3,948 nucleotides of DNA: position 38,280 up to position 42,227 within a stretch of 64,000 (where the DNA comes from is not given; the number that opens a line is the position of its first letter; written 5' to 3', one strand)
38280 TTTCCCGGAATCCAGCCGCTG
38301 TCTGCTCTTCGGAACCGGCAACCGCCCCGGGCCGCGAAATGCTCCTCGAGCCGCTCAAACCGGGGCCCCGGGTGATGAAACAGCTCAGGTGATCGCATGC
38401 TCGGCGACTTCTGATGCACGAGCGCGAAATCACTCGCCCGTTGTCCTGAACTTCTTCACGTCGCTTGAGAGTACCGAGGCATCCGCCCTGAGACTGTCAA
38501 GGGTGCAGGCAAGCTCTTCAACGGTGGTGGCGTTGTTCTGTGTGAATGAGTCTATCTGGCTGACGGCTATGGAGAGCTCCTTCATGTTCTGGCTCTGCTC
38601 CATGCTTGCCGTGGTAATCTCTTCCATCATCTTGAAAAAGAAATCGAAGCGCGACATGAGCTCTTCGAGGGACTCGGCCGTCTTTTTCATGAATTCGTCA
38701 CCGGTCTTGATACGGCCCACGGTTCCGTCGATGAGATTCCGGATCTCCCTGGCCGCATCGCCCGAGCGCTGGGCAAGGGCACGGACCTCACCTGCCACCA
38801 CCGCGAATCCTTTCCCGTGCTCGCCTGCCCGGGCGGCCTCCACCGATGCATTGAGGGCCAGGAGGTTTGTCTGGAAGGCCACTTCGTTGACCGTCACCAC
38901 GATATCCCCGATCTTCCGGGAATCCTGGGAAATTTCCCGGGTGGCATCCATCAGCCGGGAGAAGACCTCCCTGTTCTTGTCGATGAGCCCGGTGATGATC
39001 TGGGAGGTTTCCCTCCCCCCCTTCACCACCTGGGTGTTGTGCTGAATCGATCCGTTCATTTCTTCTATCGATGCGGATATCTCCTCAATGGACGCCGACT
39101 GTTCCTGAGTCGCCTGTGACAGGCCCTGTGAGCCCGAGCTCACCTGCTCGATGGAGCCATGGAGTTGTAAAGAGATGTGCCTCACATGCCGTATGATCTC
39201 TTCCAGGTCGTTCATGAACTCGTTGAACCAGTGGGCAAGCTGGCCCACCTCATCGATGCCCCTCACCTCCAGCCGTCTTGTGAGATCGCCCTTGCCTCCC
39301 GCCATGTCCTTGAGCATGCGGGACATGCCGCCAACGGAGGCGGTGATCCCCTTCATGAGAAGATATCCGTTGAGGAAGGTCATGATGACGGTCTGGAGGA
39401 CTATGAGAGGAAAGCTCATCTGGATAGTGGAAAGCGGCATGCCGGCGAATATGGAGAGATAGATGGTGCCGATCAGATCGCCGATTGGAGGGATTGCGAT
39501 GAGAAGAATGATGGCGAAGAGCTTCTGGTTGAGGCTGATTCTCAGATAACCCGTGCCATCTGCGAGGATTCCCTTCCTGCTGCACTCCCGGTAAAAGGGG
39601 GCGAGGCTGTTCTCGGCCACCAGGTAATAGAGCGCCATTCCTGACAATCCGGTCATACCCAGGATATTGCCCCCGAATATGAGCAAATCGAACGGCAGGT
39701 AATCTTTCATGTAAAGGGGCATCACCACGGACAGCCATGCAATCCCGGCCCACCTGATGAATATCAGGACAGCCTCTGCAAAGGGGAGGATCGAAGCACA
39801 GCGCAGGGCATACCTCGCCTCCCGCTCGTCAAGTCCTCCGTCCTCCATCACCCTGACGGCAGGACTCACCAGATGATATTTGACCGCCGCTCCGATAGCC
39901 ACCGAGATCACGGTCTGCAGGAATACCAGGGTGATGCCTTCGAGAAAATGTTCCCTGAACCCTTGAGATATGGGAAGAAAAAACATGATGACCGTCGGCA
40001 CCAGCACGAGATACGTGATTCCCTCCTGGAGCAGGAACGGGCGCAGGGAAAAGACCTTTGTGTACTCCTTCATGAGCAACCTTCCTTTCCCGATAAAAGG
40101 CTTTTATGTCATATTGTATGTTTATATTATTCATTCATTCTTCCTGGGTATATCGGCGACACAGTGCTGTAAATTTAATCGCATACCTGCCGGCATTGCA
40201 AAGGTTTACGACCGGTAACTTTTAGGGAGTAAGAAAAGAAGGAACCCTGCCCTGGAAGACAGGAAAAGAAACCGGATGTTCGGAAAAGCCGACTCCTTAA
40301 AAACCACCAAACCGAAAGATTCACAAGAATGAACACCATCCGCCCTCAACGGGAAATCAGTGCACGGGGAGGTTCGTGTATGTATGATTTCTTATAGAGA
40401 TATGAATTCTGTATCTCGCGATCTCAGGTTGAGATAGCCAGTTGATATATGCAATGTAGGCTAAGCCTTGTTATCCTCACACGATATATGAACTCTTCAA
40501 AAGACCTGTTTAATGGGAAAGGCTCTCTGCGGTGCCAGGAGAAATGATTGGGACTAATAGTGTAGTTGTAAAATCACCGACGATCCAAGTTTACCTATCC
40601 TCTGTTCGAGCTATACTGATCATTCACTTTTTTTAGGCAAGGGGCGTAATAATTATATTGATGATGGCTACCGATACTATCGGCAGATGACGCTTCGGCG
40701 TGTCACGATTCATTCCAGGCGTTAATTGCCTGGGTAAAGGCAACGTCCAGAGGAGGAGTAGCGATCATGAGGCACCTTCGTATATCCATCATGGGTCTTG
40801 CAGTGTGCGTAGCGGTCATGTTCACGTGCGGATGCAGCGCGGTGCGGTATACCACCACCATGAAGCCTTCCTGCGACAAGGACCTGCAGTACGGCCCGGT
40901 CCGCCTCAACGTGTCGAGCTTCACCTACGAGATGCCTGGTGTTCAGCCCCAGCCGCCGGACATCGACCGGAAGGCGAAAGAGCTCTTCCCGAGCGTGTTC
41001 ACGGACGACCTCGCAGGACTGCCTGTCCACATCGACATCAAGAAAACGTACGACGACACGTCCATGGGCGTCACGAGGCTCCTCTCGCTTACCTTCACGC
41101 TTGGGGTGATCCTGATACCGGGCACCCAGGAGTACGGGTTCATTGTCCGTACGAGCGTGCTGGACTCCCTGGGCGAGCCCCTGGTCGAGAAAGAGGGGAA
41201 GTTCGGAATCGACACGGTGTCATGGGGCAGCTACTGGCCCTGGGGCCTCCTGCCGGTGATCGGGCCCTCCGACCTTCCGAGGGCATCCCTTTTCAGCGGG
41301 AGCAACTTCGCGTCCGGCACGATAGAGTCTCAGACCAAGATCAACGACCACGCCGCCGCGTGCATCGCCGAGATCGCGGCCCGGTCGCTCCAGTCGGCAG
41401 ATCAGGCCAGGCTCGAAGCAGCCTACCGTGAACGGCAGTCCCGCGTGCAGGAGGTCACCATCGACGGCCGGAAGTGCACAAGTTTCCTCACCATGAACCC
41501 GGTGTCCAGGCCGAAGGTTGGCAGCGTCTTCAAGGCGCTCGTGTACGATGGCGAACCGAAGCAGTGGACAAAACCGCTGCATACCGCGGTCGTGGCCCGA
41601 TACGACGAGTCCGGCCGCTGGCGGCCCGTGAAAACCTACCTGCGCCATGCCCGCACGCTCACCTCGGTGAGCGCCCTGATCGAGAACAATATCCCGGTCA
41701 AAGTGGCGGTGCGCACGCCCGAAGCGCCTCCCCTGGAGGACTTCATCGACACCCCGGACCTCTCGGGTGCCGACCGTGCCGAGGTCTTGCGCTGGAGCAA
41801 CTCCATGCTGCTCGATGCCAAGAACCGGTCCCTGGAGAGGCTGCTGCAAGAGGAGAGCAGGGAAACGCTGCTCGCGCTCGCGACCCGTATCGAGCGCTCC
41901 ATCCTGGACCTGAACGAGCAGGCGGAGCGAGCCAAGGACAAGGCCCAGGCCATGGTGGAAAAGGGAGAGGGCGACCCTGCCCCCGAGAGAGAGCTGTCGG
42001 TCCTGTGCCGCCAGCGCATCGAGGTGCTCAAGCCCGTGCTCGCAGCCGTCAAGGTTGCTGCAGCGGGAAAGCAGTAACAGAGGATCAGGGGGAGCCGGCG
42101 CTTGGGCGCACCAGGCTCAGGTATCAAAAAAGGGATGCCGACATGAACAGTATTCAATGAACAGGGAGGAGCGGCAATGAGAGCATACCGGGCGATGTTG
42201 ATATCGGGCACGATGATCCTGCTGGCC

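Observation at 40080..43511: Tandem paralogous lipoproteins of unknown family behind a 700-bp low-GC non-coding leader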

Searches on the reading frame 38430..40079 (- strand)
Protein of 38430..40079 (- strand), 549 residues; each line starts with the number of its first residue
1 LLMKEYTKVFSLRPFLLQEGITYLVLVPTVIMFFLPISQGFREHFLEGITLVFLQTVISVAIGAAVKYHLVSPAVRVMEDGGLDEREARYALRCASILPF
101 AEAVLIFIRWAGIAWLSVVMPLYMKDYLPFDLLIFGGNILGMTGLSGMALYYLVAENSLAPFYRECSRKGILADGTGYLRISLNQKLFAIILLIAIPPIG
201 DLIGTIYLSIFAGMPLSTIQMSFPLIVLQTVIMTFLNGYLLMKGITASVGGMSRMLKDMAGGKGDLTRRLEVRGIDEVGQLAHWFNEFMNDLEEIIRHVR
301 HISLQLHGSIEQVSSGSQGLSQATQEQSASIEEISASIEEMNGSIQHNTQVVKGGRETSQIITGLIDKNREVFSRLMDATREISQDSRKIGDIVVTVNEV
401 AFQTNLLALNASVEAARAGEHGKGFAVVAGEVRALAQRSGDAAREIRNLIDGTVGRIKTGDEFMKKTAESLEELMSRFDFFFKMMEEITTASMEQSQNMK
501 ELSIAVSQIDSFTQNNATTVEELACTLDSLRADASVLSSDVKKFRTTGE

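Call 4: search_protein_families(library=pfam, proteins=[window:38430-40079:-], max_evalue=1)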
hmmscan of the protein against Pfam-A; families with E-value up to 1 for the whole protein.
window:38430-40079:- (549 aa): 21 families
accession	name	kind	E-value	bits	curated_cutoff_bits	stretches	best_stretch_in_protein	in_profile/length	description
PF00015.26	MCPsignal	-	6.2e-44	150.3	34.6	2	370-512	15-171/172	Methyl-accepting chemotaxis protein (MCP) signalling domain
PF00672.30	HAMP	-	9.8e-09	35.8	25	1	240-293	1-52/53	HAMP domain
PF24487.1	NDC80_loop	-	0.016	15.4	27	1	282-357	82-150/233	Kinetochore protein NDC80 loop region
PF03915.18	AIP3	-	0.016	14.9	31.6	1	303-534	65-220/406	Actin interacting protein 3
PF01601.21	CoV_S2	-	0.041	13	40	1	278-346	208-273/521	Coronavirus spike glycoprotein S2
PF09325.15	Vps5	-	0.052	13.6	27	0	283-337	24-74/236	Vps5 C terminal like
PF01608.23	I_LWEQ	-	0.092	13.2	27.5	1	359-451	5-100/151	I/LWEQ domain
PF21121.2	Nup49_C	-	0.1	13.6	28.5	1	280-357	12-86/87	Nucleoporin Nup49 C-terminal helical region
PF00715.22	IL2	-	0.14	12.6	26.2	0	493-540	42-87/145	Interleukin 2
PF19269.4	Anticodon_2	-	0.15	12.9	23.6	1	462-513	21-82/141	Anticodon binding domain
PF08152.18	GUCT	-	0.22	12.2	27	1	484-545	13-75/96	GUCT (NUC152) domain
PF09177.16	STX6_10_61_N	-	0.27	12.2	29.4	0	285-346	3-65/99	Syntaxin 6/10/61, N-terminal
PF03036.21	Perilipin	-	0.29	10.6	33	1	296-369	305-382/403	Perilipin family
PF10824.14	T7SS_ESX_EspC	-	0.37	11.7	23.5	0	426-457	6-37/100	Excreted virulence factor EspC, type VII ESX diderm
PF10158.14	LOH1CR12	-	0.42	11.1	24.7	0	466-528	56-118/131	Tumour suppressor protein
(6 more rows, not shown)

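Call 75: search_protein_families(library=ncbifam, proteins=[window:38430-40079:-], max_evalue=0.01)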
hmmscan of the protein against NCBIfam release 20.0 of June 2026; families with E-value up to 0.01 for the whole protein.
window:38430-40079:- (549 aa): 21 families
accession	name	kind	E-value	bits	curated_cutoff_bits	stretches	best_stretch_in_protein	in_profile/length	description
NF047851.1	MCPCitTducer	equivalog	1.7e-66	225.4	900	1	254-546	226-516/553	methyl-accepting chemotaxis citrate transducer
NF011615.0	PRK15041.1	equivalog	3.9e-62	210.7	947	1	226-546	194-517/554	methyl-accepting chemotaxis protein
NF011622.0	PRK15048.1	equivalog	2.8e-60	205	900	1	231-547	202-516/553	methyl-accepting chemotaxis protein II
NF041847.1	transduc_aer2_vibrio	equivalog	6e-60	203.3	1200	1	262-546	470-754/804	aerotaxis transducer Aer2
NF007309.0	PRK09793.1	equivalog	8.6e-58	196.6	903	1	263-545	230-512/533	methyl-accepting chemotaxis protein IV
NF058645.1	MCPCtpMPsAe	equivalog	3.1e-43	148.4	900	1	226-545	210-557/558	methyl-accepting chemotaxis protein CtpM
NF050802.1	AspChtxCcaA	equivalog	3.1e-20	72.1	1300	1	378-453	560-635/700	aspartate chemotaxis receptor CcaA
NF033092.0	HK_WalK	equivalog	2.5e-07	29.7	725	1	218-298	174-252/594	cell wall metabolism sensor histidine kinase WalK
NF040691.1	MtrAB_MtrB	equivalog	2.6e-06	26.8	450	1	216-303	183-268/507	MtrAB system histidine kinase MtrB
TIGR02168.1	SMC_prok_B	equivalog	7.8e-05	20.6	567.35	1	297-538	703-930/1181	chromosome segregation protein SMC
NF053592.1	HK_near_YfiR_like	equivalog_domain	0.00016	21.3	194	1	200-293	128-222/223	sensor histidine kinase, YfiR-like protein-associated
NF007837.0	PRK10549.1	equivalog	0.00017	20.4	603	1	225-294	168-235/466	envelope stress sensor histidine kinase BaeS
TIGR02169.1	SMC_prok_A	equivalog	0.00017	19.4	729.4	1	286-535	255-501/1165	chromosome segregation protein SMC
TIGR04523.1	Mplasa_alph_rch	subfamily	0.00036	18.6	270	0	290-410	183-301/745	helix-rich protein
NF012163.2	BaeS_SmeS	equivalog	0.00053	19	500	1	224-298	167-239/457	sensor histidine kinase efflux regulator BaeS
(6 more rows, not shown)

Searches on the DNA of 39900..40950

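Call 7: search_rna_families(source=window, start=39900, end=40950, threshold=evalue, max_evalue=10)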
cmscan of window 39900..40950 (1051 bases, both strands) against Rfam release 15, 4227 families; matches with E-value up to 10: 1.
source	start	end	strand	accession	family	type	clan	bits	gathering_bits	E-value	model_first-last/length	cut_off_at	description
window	40022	40193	+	RF01983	Pinc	Gene; lncRNA;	-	24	60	0.17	1-154/154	no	Pregnancy induced noncoding RNA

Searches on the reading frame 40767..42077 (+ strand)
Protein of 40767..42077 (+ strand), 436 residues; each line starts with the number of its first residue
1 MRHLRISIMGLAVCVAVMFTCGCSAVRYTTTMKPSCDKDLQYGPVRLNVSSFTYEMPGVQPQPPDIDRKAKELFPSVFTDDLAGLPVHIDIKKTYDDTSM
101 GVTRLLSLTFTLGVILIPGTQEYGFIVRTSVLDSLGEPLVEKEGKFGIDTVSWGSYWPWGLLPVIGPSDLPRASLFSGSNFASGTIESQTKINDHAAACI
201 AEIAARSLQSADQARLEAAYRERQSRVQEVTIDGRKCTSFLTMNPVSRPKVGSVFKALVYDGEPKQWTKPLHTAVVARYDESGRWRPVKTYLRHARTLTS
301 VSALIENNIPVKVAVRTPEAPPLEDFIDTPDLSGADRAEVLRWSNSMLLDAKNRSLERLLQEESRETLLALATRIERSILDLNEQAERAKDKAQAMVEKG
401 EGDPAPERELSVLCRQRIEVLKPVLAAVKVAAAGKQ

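Call 4: search_protein_families(library=pfam, proteins=[window:40767-42077:+], max_evalue=1)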
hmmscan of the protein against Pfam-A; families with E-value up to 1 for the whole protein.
window:40767-42077:+ (436 aa): 1 family
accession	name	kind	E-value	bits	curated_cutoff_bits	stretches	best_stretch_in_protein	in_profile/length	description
PF18069.6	DR2241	-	0.029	14.7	26.4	1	266-291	50-75/111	DR2241 stabilising domain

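Call 5: search_protein_families(library=ncbifam, proteins=[window:40767-42077:+], max_evalue=1)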
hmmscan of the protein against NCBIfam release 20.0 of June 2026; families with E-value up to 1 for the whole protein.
window:40767-42077:+ (436 aa): 0 families

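Call 76: search_protein_families(library=padloc, proteins=[window:40767-42077:+], max_evalue=0.01)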
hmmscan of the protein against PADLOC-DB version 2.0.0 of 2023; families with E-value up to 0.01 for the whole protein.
window:40767-42077:+ (436 aa): 0 families
